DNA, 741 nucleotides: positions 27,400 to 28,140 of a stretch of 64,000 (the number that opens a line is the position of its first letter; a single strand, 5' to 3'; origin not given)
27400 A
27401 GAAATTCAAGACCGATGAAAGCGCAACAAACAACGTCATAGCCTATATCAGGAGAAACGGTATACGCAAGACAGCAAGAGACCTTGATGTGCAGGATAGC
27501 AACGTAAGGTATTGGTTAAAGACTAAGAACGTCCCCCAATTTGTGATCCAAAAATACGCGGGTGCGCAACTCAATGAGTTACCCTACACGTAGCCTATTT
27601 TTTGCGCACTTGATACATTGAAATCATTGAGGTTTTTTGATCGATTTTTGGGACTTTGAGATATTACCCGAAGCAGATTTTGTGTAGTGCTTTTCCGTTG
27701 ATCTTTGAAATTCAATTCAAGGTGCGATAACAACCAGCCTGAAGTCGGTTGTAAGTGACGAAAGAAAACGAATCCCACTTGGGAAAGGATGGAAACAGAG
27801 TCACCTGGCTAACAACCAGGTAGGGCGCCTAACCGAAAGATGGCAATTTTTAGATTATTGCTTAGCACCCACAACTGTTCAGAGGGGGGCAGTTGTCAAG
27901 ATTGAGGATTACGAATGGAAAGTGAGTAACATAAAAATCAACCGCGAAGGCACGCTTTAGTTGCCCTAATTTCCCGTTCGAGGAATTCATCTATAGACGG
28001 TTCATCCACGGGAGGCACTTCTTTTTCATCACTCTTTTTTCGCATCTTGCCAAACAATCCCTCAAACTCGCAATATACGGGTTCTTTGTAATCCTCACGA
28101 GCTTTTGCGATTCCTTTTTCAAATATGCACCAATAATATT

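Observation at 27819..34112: Repeat family sitting directly on the 3-prime ends of four cargo genes: cassette-junction elements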

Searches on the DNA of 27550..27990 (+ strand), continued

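Call 47: search_with_rna_model(model_id=R1, sources=[L001, L002, L003, L004, L005, L006, L007, L008, L009, L010, L011, L012, L013, L014, L015, L016, L017, L018, L019, L020, L021, L022, L023, L024, L025, L026, L027, L028, L029, L030, L031, L032, L033, L034, L035, L036, L037, L038, L039, L040, L041, L042, L043, L044, L045, L046, L047, L048, L049, L050, L051, L052, L053, L054, L055, L056, L057, L058, L059, L060, L061, L062, L063, L064, L065, L066, L067, L068, L069, L070, L071, L072, L073, L074, L075, L076, L077, L078, L079, L080, L081, L082, L083, L084, L085, L086, L087, L088, L089, L090, L091, L092, L093, L094, L095, L096, L097, L098, L099, L100], max_evalue=0.1)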
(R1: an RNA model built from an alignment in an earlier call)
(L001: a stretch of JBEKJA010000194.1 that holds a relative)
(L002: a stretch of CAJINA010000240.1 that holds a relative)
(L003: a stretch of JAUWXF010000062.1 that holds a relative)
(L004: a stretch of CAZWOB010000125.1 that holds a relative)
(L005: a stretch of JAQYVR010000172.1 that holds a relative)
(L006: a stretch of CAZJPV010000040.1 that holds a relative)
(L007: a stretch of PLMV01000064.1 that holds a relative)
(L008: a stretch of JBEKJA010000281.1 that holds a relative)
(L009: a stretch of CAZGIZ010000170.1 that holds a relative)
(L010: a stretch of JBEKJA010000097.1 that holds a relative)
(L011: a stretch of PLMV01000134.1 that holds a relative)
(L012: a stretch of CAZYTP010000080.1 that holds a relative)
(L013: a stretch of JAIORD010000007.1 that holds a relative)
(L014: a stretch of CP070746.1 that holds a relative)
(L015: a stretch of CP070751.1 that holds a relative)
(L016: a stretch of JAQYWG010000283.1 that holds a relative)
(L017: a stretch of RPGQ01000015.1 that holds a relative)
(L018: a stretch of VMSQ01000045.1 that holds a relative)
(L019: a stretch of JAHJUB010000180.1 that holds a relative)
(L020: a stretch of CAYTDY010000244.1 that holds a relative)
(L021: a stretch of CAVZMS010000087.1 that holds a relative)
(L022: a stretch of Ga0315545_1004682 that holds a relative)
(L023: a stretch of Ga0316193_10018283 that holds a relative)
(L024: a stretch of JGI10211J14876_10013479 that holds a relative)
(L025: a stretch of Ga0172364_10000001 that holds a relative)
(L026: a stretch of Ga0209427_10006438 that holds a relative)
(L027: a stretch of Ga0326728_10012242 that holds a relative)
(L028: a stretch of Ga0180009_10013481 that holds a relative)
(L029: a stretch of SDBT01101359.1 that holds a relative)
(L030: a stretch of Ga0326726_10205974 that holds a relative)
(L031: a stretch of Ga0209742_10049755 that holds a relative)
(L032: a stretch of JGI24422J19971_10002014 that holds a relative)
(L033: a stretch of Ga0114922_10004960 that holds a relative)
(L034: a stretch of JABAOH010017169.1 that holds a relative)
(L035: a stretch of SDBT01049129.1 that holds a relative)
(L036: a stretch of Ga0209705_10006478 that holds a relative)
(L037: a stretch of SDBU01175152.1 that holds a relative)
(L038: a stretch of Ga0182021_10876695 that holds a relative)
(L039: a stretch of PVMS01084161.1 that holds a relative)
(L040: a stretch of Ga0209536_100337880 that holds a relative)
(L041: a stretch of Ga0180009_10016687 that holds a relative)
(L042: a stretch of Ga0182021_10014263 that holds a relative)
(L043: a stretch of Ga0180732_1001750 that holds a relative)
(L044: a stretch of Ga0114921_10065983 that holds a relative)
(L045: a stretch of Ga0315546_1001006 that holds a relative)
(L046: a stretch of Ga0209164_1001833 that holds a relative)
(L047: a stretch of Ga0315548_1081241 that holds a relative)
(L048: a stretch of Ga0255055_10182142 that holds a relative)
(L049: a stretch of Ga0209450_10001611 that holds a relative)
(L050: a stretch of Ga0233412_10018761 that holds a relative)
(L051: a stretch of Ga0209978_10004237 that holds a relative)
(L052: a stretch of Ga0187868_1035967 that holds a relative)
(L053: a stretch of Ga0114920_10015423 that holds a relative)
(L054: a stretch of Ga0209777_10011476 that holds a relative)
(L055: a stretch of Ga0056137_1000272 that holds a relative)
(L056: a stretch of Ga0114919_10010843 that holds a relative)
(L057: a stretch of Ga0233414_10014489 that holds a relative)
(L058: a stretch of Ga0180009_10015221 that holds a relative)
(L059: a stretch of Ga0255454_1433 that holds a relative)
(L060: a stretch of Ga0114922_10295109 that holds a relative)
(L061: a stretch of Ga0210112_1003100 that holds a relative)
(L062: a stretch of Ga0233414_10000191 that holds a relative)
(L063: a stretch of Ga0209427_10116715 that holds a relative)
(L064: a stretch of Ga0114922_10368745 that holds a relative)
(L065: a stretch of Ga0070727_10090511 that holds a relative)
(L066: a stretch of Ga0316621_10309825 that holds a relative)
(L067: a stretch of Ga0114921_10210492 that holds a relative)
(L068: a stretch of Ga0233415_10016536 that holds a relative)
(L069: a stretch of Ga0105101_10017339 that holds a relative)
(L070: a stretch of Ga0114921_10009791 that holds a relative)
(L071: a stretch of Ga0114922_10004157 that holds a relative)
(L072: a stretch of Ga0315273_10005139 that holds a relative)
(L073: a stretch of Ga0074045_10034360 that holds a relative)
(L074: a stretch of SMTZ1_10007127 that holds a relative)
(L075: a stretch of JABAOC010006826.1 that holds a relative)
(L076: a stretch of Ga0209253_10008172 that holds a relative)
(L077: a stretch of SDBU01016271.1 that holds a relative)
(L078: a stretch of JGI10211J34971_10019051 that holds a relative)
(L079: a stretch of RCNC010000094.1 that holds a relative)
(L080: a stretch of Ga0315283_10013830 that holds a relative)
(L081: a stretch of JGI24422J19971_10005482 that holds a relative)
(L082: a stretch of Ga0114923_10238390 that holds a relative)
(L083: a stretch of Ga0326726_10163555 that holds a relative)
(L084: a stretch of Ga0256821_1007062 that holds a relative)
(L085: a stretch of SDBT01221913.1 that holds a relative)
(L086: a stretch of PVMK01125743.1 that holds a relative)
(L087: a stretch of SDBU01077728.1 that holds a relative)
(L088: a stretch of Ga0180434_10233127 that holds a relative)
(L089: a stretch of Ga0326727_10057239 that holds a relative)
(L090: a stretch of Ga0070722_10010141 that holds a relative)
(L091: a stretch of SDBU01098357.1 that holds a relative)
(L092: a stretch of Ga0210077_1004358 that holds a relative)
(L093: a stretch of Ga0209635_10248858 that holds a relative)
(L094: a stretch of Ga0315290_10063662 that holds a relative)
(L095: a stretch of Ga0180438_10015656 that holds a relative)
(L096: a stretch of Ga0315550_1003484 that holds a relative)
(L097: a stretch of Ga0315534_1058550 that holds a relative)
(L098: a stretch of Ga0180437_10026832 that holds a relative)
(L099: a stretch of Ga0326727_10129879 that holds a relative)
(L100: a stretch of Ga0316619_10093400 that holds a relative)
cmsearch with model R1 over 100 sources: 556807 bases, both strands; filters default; matches with E-value up to 0.1: 108.
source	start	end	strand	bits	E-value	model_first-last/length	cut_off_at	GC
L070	19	181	+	170.1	5.1e-34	1-163/163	no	0.44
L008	523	682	+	164.9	6.6e-33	1-163/163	no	0.4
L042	7263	7424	-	164.7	7.3e-33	1-163/163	no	0.4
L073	170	331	+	163.8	1.1e-32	1-163/163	no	0.42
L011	1626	1786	+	163.5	1.3e-32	1-163/163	no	0.43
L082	135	299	+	161.5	3.6e-32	1-163/163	no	0.41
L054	6185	6346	+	160.2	6.9e-32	1-163/163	no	0.46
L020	2166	2328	+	159.9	8.1e-32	1-163/163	no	0.42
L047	1030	1192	-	159.9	8.1e-32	1-163/163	no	0.42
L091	990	1152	+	159.2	1.1e-31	1-163/163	no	0.42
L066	861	1020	+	158.1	2e-31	1-163/163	no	0.41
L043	11446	11610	+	157.2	3.2e-31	1-163/163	no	0.45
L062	1030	1195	-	156.7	4e-31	1-163/163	no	0.42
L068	1030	1195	-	156.7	4e-31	1-163/163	no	0.42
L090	1621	1791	-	156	5.5e-31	1-163/163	no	0.52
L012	2801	2961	-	155.4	7.5e-31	1-163/163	no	0.45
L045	7588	7757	+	149.3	1.6e-29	1-163/163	no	0.43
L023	5218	5386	+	147.7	3.6e-29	1-163/163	no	0.49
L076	1997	2157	-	146.9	5.2e-29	1-163/163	no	0.44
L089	1418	1577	+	146.5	6.4e-29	1-163/163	no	0.47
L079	7371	7532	-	144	2.2e-28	1-163/163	no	0.42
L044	888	1053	-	143.9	2.4e-28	1-163/163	no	0.45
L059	1631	1803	+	142.8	4e-28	1-163/163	no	0.48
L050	742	906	-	139.3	2.3e-27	1-163/163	no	0.44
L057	972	1136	-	139.3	2.3e-27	1-163/163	no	0.44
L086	2561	2733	+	137.5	5.7e-27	1-163/163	no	0.47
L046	2326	2473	+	135.9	1.3e-26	1-163/163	no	0.43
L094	1588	1754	+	133.4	4.4e-26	1-163/163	no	0.46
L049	1887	2033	-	133.3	4.6e-26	1-163/163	no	0.45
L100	800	946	+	131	1.5e-25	1-163/163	no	0.48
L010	2984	3129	-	128.8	4.4e-25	1-163/163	no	0.45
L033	8074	8249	+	123.2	7.2e-24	1-163/163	no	0.44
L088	1311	1464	+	114.4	5.6e-22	1-151/163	3'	0.45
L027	3335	3487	+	110.8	3.4e-21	1-163/163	no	0.46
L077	501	656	-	109.5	6.6e-21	1-163/163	no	0.48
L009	4600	4780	+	109.4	6.9e-21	1-163/163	no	0.48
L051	1756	1911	+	107.3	1.9e-20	1-163/163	no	0.41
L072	446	603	-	104.2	9.3e-20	1-163/163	no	0.39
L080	2123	2280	-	104.2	9.3e-20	1-163/163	no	0.39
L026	6648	6803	+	101.9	2.9e-19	1-163/163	no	0.58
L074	4384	4539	-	101.9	2.9e-19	1-163/163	no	0.58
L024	1575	1733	+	100.8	5.1e-19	1-163/163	no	0.41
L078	3076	3234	-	100.8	5.1e-19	1-163/163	no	0.41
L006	4384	4538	-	100.3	6.3e-19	1-163/163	no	0.48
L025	775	929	+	100.3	6.3e-19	1-163/163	no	0.48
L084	913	1069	+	95.3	7.5e-18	1-163/163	no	0.48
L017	1071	1226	-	90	1.1e-16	1-163/163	no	0.46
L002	212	368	-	89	1.8e-16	1-163/163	no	0.45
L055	5224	5380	+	89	1.8e-16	1-163/163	no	0.45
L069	1484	1640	-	86.1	7.5e-16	1-163/163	no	0.5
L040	70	232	-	83.4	2.8e-15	1-163/163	no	0.5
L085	174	331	+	81.5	7.5e-15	1-163/163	no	0.44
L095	4665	4831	-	78.6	3.1e-14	1-163/163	no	0.55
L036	2094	2196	+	77.1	6.7e-14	41-160/163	no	0.53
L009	3510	3667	+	77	6.9e-14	1-163/163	no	0.47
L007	1529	1694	-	73.5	4e-13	1-163/163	no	0.39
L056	394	553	+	72.6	6.2e-13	1-163/163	no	0.34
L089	428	592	+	72.4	6.8e-13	1-163/163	no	0.38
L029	2458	2605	-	71.8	9.4e-13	1-163/163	no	0.45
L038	943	1079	-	68.8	4.1e-12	15-163/163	5'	0.42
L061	3419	3577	+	67.8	6.7e-12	1-163/163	no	0.5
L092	700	858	+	67.8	6.7e-12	1-163/163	no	0.5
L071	3480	3620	+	67.5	8e-12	1-163/163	no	0.41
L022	6694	6855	-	65.9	1.8e-11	1-163/163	no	0.36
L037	1566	1745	-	65.6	2.1e-11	1-163/163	no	0.46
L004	5048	5218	-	63.9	4.7e-11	1-163/163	no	0.41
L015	2733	2869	-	61.7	1.4e-10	1-163/163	no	0.45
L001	1919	2093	+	61.3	1.8e-10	1-163/163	no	0.4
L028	6122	6266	+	59.3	4.7e-10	1-163/163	no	0.52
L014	6719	6839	-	55.4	3.3e-09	1-163/163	no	0.43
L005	1670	1844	-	54.9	4.3e-09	1-163/163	no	0.41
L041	3054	3182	+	54.5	5.2e-09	1-163/163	no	0.47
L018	265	392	-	53.5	8.4e-09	1-163/163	no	0.43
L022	709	837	-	53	1.1e-08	1-163/163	no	0.46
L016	1935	2092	+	52.3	1.5e-08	1-163/163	no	0.47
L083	1513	1654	+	51.5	2.3e-08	1-163/163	no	0.44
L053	1136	1315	+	51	2.9e-08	1-163/163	no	0.33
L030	327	462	+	50.9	3.2e-08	1-163/163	no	0.43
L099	2596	2737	+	48.8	8.9e-08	1-163/163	no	0.37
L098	3249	3447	+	48.7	9.1e-08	1-163/163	no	0.38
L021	7805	7928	-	48.6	9.9e-08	1-163/163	no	0.36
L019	2219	2365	-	48.5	1e-07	1-163/163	no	0.33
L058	4341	4487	+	48.5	1e-07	1-163/163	no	0.33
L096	5722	5868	+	47.8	1.4e-07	1-163/163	no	0.44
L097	693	839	+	47.8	1.4e-07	1-163/163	no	0.44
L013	392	548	+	46.5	2.7e-07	1-163/163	no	0.41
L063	990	1163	+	44.9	6.2e-07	1-163/163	no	0.42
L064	255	429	+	43.3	1.3e-06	1-163/163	no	0.39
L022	7163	7322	-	42.9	1.6e-06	1-163/163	no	0.49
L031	1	130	+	40.9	4.4e-06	43-163/163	5'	0.59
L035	2943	3111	-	40.9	4.5e-06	1-163/163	no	0.41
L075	24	185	-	40.6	5.1e-06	1-163/163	no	0.47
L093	1269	1380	+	39.9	7.3e-06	1-163/163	no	0.43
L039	2617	2750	+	37.4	2.6e-05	1-163/163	no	0.51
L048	801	1010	+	37.3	2.7e-05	1-163/163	no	0.39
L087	615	708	-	36.1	5e-05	1-163/163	no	0.46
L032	6577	6744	-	35.5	6.5e-05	1-163/163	no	0.48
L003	750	879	+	35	8.3e-05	1-163/163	no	0.48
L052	1846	2038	+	34.9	9.1e-05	1-163/163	no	0.41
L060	674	767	-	34.1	0.00013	1-163/163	no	0.45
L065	564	688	+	33.8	0.00015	1-163/163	no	0.42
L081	4888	5102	+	31.7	0.00044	1-163/163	no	0.44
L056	1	77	+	30.3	0.00087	74-163/163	5'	0.43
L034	2649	2799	-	29.8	0.0012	1-163/163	no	0.45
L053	914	1038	+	29.6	0.0012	1-163/163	no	0.44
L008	3306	3408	+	29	0.0017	1-163/163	no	0.28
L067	589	677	-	26.2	0.0069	1-163/163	no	0.46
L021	6944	7038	-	23.2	0.03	1-163/163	no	0.33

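Call 55: search_dna_similar(query=window:27691-27935:+, collection=plasmids, mode=distant, max_evalue=0.01)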
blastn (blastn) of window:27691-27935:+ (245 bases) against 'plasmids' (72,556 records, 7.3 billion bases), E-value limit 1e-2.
No match.

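Call 56: search_dna_similar(query=window:27691-27935:+, collection=phages, mode=distant, max_evalue=0.01)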
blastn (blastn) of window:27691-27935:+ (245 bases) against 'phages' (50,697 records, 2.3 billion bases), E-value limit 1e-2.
No match.

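Call 67: search_rna_families(sources=[L070, L124, L011, L016], threshold=evalue, max_evalue=1)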
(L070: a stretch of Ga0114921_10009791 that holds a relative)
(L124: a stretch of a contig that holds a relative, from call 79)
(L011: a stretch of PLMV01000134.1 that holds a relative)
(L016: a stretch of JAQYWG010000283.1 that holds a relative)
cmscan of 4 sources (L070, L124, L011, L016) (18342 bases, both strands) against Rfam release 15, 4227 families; matches with E-value up to 1: 0.
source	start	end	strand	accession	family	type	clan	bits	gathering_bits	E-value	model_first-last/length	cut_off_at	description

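Call 79: search_with_rna_model(model_id=R1, sources=[L101, L102, L103, L104, L105, L106, L107, L108, L109, L110, L111, L112, L113, L114, L115, L116, L117, L118, L119, L120, L121, L122, L123, L124, L125, L126, L127, L128, L129, L130, L131, L132, L133, L134, L135, L136, L137, L138, L139, L140, L141], max_evalue=0.1)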
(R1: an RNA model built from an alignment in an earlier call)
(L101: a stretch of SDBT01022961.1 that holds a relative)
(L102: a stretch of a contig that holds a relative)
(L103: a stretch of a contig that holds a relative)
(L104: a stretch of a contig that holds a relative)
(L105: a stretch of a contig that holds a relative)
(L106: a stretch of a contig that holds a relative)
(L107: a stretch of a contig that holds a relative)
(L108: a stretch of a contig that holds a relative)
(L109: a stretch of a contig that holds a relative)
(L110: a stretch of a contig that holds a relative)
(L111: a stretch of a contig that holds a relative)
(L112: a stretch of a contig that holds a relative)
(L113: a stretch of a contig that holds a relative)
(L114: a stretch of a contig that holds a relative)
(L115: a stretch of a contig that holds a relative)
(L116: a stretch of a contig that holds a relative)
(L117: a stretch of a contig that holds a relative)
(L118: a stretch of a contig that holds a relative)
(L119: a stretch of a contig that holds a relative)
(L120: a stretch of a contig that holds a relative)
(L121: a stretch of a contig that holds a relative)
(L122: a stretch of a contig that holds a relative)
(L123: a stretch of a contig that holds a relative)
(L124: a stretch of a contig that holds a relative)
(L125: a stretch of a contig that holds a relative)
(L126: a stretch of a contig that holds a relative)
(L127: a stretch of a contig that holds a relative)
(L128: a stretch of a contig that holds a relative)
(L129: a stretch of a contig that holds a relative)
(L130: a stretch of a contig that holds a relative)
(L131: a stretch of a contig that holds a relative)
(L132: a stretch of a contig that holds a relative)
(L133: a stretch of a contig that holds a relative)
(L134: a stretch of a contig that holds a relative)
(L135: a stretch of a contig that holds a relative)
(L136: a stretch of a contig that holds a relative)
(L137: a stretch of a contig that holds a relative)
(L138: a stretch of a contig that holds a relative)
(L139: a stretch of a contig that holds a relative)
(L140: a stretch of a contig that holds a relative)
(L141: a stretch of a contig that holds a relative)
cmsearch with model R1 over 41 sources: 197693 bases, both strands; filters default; matches with E-value up to 0.1: 46.
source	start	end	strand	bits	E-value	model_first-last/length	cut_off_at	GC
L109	3238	3399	-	169.7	2.2e-34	1-163/163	no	0.41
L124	514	676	-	167.1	8e-34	1-163/163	no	0.42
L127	136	298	-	166.1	1.3e-33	1-163/163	no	0.45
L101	3699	3861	-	158.5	5.9e-32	1-163/163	no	0.45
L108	2599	2759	+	155.4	2.7e-31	1-163/163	no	0.45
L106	105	269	-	147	1.8e-29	1-163/163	no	0.41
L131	4245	4409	-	147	1.8e-29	1-163/163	no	0.41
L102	87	247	-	144.1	7.7e-29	1-163/163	no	0.45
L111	3468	3601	-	142.6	1.6e-28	29-163/163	5'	0.44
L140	2752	2917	-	142.1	2e-28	1-163/163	no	0.45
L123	6963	7134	+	140.7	4.1e-28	1-163/163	no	0.52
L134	2742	2906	-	139.3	8.3e-28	1-163/163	no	0.44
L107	2009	2161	+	137.1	2.4e-27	1-152/163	3'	0.53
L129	3779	3946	+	135.8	4.8e-27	1-163/163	no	0.49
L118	646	804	+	133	1.9e-26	1-163/163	no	0.37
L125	1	118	+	122.7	3.1e-24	47-163/163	5'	0.48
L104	3023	3188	-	102.2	9e-20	1-163/163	no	0.48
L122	304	453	-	101.1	1.5e-19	1-163/163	no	0.49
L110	234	391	+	91.6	1.7e-17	1-163/163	no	0.41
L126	983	1138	-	83.8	8.5e-16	1-163/163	no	0.47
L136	1407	1571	+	76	4.1e-14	1-163/163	no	0.53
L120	7038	7203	+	74.4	9.2e-14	1-163/163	no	0.49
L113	2731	2890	-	72.6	2.2e-13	1-163/163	no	0.34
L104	2594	2746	-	70.9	5.2e-13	1-163/163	no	0.41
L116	946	1067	-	68.6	1.6e-12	34-163/163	no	0.46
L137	1397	1547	-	61.6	5.3e-11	1-163/163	no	0.32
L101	7407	7552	-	60.9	7.6e-11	1-163/163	no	0.45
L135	3121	3302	-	59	2e-10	1-163/163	no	0.37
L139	431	566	-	56.3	7.4e-10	1-163/163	no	0.54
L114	107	253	-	54.6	1.8e-09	1-163/163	no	0.42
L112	553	731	-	53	3.8e-09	1-163/163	no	0.44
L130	10190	10362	+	50.2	1.6e-08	1-163/163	no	0.46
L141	471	628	+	48.7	3.3e-08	1-163/163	no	0.44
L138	503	698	-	48.6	3.4e-08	1-163/163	no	0.42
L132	5855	5996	-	43.2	5.2e-07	1-163/163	no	0.44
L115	886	1040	-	42.3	8e-07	10-163/163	5'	0.48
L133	256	381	-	41.4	1.3e-06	1-163/163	no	0.41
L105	1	47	+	40.5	1.9e-06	117-163/163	5'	0.43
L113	3207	3371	-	37.3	9.4e-06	1-163/163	no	0.45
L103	690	852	-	35.4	2.4e-05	1-163/163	no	0.45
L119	1228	1352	-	33.8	5.5e-05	1-163/163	no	0.42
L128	4993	5123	+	32.6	0.0001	1-163/163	no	0.38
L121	1140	1232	-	29.3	0.00053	1-163/163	no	0.46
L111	742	844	-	29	0.00059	1-163/163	no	0.28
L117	8805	8994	-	24.9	0.0046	1-163/163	no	0.47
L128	954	1092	+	19.3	0.075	1-163/163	no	0.3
